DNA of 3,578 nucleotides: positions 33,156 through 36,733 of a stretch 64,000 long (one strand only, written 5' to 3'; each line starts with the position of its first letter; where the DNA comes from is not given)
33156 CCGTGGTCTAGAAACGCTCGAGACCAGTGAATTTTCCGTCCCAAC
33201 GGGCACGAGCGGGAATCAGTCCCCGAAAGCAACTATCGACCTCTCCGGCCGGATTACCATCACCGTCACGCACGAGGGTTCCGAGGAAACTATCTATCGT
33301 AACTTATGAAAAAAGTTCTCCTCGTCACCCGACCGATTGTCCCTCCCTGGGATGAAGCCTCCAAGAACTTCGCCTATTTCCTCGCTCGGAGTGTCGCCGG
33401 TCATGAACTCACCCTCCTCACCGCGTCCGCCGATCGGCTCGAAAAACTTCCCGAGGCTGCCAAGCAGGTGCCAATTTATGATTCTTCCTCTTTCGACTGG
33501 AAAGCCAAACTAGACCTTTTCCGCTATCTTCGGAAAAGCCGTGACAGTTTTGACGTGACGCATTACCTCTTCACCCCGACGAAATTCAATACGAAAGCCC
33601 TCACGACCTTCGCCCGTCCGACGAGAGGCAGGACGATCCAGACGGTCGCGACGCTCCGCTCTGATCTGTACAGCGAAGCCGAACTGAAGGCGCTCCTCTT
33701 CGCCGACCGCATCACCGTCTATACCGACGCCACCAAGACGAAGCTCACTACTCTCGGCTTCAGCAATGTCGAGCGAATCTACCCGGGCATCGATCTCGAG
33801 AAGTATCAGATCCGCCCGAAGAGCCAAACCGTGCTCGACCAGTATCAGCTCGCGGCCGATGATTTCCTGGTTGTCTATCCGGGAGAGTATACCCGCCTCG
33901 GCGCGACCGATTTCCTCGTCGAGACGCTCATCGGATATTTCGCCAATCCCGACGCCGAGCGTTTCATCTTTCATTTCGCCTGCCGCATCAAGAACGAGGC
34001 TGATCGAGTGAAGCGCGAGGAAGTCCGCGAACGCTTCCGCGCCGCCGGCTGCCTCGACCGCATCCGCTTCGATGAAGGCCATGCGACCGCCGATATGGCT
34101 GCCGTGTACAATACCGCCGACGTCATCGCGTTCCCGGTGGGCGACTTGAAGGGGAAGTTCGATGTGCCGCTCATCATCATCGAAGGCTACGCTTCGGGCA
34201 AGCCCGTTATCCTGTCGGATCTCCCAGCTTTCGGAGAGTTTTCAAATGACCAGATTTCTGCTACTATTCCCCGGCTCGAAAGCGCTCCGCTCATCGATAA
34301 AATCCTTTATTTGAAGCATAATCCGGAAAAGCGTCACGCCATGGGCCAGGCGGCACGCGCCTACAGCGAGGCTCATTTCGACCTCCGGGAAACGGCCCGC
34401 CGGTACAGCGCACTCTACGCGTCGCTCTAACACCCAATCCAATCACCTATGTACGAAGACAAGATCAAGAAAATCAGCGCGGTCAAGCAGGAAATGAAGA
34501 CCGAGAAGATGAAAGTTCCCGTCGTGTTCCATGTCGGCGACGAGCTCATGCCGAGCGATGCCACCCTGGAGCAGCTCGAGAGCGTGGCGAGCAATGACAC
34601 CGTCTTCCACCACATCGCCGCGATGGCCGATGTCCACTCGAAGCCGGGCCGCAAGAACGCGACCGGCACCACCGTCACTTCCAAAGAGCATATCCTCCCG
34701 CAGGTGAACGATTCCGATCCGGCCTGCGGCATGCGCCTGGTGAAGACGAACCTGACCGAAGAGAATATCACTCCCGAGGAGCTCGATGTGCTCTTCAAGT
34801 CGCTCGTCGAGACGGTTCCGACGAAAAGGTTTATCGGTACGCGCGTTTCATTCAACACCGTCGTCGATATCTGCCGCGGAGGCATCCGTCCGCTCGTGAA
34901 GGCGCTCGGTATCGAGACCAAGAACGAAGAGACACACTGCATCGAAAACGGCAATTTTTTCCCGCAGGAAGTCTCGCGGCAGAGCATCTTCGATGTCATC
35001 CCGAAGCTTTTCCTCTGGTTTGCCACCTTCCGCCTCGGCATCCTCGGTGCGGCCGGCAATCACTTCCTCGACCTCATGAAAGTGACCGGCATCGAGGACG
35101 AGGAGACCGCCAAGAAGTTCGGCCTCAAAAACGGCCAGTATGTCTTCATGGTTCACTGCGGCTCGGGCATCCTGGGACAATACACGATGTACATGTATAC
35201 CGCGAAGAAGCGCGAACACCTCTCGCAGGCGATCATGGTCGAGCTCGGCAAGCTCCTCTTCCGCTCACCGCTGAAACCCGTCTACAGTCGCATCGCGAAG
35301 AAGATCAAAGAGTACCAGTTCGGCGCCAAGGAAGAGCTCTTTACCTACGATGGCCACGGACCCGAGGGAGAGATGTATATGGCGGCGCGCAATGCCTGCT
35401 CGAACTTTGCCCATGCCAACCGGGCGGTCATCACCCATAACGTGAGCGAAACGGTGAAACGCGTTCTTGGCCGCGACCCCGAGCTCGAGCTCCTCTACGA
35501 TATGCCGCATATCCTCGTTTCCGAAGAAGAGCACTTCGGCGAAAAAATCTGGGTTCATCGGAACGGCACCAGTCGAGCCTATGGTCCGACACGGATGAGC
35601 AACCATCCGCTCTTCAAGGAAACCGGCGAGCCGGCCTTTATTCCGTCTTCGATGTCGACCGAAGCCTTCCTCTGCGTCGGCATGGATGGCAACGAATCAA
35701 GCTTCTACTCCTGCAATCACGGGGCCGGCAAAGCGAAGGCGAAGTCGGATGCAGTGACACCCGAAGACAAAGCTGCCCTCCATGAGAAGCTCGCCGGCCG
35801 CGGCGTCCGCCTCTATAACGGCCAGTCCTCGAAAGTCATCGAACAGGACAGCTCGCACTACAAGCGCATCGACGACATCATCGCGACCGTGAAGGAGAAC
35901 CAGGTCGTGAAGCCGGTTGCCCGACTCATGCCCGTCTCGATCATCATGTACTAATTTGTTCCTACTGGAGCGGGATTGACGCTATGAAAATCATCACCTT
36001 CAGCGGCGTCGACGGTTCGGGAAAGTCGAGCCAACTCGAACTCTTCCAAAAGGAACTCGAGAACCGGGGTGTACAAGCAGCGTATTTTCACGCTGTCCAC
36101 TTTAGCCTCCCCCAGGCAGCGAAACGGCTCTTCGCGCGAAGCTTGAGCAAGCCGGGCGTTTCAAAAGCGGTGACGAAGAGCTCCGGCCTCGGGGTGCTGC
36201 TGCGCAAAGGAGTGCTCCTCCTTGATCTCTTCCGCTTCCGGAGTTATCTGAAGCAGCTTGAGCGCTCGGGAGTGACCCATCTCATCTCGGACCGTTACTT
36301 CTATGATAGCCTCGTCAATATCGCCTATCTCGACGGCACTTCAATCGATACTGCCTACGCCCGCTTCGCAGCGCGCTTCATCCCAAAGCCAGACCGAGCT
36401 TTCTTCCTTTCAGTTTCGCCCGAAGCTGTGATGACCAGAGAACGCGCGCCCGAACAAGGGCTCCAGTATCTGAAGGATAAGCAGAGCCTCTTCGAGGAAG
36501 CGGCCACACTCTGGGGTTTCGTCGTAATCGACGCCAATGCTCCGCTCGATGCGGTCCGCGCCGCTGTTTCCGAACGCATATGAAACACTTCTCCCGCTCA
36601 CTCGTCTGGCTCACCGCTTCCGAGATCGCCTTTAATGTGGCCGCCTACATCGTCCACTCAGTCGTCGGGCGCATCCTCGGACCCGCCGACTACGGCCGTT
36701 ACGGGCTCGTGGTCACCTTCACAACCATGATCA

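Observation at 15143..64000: A ~47-kb envelope glycopolymer supercluster: three polyprenyl-P-sugar synthases feeding seven GT-C-fold membrane enzymes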

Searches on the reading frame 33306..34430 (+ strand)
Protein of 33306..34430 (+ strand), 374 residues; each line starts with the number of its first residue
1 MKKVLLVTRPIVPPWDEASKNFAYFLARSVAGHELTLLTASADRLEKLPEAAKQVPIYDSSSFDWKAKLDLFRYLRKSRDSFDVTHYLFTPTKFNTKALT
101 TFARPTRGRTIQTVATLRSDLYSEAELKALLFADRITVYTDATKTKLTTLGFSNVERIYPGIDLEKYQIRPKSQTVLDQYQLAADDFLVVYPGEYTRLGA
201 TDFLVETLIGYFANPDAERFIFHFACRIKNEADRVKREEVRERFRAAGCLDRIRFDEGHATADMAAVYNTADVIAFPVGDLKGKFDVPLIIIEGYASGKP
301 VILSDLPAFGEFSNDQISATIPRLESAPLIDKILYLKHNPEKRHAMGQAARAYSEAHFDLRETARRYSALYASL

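Call 5: search_protein_families(library=pfam, proteins=[window:33306-34430:+], max_evalue=0.01)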
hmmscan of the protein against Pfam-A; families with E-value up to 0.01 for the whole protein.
window:33306-34430:+ (374 aa): 4 families
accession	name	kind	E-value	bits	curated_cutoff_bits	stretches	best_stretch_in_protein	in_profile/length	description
PF13439.12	Glyco_transf_4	-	2.6e-07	31.3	28.5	1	25-166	14-170/170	Glycosyltransferase Family 4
PF13692.12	Glyco_trans_1_4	-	2.9e-07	31.3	27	1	236-336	45-139/142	Glycosyl transferases group 1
PF13524.12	Glyco_trans_1_2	-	4.5e-07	30.3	25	1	243-366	16-141/144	Glycosyl transferase-like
PF00534.26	Glycos_transf_1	-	1.1e-06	28.7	26.4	1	237-351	59-170/172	Glycosyl transferases group 1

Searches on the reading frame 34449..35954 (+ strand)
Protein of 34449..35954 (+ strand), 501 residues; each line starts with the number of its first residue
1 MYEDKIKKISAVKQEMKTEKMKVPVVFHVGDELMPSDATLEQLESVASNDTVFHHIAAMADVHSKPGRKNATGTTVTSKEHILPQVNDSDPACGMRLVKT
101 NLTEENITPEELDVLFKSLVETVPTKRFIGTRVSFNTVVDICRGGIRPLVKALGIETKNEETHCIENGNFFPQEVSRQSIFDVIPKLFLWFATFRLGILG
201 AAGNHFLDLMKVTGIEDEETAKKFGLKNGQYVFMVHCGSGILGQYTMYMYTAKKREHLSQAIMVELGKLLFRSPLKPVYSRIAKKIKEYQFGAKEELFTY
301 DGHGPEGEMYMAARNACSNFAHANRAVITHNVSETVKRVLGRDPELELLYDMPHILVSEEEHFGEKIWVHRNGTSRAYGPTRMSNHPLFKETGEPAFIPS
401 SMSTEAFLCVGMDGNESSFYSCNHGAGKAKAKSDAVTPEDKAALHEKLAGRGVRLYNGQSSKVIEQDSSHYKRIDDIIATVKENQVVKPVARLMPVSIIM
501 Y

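Call 6: search_protein_families(library=pfam, proteins=[window:34449-35954:+], max_evalue=0.01)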
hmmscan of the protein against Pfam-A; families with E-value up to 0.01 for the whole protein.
window:34449-35954:+ (501 aa): 1 family
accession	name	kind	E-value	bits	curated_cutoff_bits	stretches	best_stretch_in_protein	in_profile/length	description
PF01139.22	RtcB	-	8e-77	259.7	27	1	42-499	1-424/426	tRNA-splicing ligase RtcB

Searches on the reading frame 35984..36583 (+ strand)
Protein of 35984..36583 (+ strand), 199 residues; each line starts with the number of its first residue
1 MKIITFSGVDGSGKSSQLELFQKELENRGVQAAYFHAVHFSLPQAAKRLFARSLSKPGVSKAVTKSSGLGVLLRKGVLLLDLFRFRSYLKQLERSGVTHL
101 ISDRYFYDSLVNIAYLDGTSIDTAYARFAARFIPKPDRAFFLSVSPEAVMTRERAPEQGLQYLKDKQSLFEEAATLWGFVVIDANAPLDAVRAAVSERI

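Call 6: search_protein_families(library=pfam, proteins=[window:35984-36583:+], max_evalue=0.01)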
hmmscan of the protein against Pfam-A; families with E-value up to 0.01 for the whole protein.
window:35984-36583:+ (199 aa): 1 family
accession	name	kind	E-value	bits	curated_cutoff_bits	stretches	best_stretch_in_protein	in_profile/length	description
PF02223.23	Thymidylate_kin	-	8e-11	42.4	27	2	98-193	81-183/185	Thymidylate kinase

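Call 60: search_protein_families(library=ncbifam, proteins=[window:35984-36583:+], max_evalue=0.00001)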
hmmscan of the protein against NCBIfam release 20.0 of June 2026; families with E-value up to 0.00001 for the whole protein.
window:35984-36583:+ (199 aa): 1 family
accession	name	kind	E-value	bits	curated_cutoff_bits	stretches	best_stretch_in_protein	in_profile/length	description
TIGR00041.1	DTMP_kinase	equivalog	1.4e-10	41.2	83.25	0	3-33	6-36/196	dTMP kinase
